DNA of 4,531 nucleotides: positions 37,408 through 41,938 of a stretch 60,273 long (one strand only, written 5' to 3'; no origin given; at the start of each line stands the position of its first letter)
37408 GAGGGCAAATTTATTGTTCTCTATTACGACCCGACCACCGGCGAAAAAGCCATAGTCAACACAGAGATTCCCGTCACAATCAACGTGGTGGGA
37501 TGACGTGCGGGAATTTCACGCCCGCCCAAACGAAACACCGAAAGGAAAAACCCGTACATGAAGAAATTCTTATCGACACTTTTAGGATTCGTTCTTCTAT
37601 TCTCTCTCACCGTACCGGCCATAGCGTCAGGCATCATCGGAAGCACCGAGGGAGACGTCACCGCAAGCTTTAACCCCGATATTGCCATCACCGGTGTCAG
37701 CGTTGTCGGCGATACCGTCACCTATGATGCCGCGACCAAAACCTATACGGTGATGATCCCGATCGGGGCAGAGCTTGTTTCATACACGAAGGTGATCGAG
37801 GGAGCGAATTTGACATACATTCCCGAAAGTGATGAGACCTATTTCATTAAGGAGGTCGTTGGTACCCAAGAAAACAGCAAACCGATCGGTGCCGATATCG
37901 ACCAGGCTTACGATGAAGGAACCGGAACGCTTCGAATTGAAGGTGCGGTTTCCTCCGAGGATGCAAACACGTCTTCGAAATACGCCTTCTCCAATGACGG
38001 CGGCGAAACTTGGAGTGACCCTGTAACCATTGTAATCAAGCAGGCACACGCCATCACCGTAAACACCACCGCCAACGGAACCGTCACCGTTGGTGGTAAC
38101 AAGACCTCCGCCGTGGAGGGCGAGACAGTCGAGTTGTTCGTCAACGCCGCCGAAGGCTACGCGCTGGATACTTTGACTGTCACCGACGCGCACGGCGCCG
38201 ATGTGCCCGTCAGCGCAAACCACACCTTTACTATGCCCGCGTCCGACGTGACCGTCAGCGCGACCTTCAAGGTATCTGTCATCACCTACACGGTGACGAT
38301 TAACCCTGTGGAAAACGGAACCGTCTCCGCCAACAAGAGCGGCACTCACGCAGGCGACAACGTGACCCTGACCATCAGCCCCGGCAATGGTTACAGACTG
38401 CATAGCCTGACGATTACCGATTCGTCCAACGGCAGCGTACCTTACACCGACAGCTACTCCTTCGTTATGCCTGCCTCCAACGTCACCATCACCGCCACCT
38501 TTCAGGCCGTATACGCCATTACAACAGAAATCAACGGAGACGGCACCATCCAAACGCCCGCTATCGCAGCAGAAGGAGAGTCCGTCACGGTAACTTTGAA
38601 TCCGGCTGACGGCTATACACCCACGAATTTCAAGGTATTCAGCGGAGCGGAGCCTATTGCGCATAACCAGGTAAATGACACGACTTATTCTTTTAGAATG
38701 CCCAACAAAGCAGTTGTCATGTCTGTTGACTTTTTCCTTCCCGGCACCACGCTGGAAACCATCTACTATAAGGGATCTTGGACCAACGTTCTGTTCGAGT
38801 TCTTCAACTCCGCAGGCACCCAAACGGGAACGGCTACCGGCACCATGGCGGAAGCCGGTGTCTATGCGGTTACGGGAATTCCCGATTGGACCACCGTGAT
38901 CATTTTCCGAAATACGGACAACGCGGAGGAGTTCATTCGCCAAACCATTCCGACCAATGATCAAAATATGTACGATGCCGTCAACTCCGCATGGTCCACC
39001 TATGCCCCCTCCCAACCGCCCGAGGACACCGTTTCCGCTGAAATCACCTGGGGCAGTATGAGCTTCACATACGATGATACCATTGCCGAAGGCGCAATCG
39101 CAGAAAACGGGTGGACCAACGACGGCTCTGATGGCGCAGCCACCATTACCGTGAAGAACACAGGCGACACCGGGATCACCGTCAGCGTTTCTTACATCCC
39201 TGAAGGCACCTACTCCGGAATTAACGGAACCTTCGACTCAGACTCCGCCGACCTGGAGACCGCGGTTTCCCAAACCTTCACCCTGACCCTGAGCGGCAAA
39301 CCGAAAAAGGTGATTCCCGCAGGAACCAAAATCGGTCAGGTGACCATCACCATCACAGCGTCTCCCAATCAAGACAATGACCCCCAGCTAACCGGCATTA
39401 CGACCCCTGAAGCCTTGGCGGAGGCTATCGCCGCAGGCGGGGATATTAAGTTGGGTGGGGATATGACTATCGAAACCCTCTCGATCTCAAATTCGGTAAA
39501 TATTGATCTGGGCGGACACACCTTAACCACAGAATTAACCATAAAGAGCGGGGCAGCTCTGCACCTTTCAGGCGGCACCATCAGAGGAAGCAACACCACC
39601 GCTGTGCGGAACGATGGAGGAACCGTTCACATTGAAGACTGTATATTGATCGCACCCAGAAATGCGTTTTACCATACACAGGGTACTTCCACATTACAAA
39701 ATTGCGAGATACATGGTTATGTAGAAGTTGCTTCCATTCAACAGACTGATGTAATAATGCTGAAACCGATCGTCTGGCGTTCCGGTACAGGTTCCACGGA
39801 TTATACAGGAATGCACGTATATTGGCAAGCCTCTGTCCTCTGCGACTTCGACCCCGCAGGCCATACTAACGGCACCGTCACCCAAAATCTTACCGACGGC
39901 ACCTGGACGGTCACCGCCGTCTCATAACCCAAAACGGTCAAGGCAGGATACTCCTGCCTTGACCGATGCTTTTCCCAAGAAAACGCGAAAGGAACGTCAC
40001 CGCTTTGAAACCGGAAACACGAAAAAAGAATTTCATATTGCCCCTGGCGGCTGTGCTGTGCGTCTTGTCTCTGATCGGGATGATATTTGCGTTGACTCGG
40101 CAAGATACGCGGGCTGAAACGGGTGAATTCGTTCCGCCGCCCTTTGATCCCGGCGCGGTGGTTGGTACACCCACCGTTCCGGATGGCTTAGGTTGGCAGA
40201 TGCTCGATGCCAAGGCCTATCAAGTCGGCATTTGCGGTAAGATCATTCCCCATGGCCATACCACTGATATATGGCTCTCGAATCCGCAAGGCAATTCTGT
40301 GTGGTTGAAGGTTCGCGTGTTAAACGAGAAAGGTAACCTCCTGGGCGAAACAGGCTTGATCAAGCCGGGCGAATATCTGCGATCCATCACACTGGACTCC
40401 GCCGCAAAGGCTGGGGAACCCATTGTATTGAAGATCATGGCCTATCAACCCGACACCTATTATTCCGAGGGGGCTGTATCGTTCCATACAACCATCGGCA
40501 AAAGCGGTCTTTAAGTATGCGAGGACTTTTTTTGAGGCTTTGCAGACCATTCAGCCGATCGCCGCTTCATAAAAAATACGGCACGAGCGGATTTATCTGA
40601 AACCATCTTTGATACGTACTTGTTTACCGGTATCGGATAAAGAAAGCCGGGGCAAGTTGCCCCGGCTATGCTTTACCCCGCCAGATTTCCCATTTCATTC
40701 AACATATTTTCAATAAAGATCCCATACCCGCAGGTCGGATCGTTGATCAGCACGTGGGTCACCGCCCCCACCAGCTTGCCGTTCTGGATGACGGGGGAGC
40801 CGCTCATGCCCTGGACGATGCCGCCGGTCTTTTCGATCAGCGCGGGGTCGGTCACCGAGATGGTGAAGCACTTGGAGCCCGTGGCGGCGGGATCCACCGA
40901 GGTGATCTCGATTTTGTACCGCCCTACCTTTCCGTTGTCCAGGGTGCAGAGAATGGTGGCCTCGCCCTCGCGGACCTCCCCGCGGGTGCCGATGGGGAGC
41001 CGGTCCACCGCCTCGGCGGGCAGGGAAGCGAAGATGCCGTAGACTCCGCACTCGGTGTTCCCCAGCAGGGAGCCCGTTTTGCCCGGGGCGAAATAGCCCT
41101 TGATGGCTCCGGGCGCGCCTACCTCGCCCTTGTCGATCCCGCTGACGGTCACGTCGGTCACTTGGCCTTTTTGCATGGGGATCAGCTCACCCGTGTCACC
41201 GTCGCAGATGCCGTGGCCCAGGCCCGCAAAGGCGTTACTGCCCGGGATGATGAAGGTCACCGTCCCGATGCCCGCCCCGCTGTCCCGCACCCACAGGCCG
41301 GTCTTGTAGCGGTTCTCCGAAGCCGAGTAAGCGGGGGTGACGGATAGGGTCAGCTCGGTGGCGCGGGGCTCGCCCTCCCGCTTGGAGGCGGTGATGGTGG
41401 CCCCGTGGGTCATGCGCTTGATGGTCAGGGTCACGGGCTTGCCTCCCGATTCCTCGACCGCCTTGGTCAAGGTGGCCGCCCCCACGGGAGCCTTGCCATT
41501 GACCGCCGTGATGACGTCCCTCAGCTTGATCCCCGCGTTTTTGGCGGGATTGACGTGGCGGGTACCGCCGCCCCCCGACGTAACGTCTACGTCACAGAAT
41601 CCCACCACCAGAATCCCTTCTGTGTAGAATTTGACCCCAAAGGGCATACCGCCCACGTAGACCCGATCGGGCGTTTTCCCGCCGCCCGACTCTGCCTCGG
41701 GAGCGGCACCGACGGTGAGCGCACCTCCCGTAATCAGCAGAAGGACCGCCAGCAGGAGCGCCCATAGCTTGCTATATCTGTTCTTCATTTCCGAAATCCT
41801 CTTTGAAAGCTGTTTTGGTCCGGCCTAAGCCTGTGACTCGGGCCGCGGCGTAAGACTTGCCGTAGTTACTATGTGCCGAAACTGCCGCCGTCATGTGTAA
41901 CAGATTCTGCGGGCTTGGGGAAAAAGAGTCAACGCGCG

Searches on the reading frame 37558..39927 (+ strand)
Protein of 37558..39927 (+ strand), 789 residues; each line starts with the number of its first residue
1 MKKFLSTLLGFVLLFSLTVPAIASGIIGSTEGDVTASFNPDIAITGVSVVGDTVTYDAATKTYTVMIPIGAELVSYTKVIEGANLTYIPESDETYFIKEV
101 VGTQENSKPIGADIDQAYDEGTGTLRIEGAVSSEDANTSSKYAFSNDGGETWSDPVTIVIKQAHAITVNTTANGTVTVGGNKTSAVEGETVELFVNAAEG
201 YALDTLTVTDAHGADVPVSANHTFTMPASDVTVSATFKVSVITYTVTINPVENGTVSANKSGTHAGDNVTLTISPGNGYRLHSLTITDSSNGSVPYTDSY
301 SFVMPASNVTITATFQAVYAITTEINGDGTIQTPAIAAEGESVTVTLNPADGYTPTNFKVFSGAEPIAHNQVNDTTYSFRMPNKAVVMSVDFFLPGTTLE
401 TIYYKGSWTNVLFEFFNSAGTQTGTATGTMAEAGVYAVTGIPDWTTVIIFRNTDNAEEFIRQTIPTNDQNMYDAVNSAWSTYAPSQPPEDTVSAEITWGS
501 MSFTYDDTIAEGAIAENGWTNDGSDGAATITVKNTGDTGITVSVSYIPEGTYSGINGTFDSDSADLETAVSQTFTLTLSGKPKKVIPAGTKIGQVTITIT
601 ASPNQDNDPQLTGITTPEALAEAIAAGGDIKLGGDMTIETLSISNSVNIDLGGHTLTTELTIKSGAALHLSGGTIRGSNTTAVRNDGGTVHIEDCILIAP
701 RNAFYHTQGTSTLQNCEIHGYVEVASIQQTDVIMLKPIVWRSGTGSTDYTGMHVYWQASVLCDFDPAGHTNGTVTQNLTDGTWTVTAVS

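Call 86: search_protein_families(library=pfam, proteins=[window:37558-39927:+], max_evalue=0.0001)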
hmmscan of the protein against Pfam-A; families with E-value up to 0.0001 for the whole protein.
window:37558-39927:+ (789 aa): 1 family
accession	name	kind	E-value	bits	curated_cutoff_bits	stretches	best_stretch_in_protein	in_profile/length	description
PF18998.6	Flg_new_2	-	1e-27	96.3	23.6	3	244-317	1-71/73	Divergent InlB B-repeat domain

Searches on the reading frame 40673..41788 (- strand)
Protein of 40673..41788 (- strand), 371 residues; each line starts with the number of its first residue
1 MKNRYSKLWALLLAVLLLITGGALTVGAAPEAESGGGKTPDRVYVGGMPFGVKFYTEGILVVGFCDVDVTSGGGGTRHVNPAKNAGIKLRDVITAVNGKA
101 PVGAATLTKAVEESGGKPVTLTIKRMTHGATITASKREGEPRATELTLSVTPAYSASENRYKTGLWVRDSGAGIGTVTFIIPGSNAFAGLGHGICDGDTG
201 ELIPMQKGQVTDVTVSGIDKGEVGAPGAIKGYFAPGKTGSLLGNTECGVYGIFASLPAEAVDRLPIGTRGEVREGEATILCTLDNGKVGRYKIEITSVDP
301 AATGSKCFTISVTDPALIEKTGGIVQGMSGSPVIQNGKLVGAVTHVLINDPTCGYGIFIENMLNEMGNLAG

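Call 52: search_protein_families(library=pfam, proteins=[window:40673-41788:-], max_evalue=0.0001)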
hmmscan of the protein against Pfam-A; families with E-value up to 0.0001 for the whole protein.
window:40673-41788:- (371 aa): 2 families
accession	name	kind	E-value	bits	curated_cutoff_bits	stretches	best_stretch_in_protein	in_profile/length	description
PF05580.18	Peptidase_S55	-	2.9e-77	259.9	25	1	160-363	2-210/210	SpoIVB peptidase S55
PF17820.7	PDZ_6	-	1.8e-06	28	27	1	81-125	10-54/54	PDZ domain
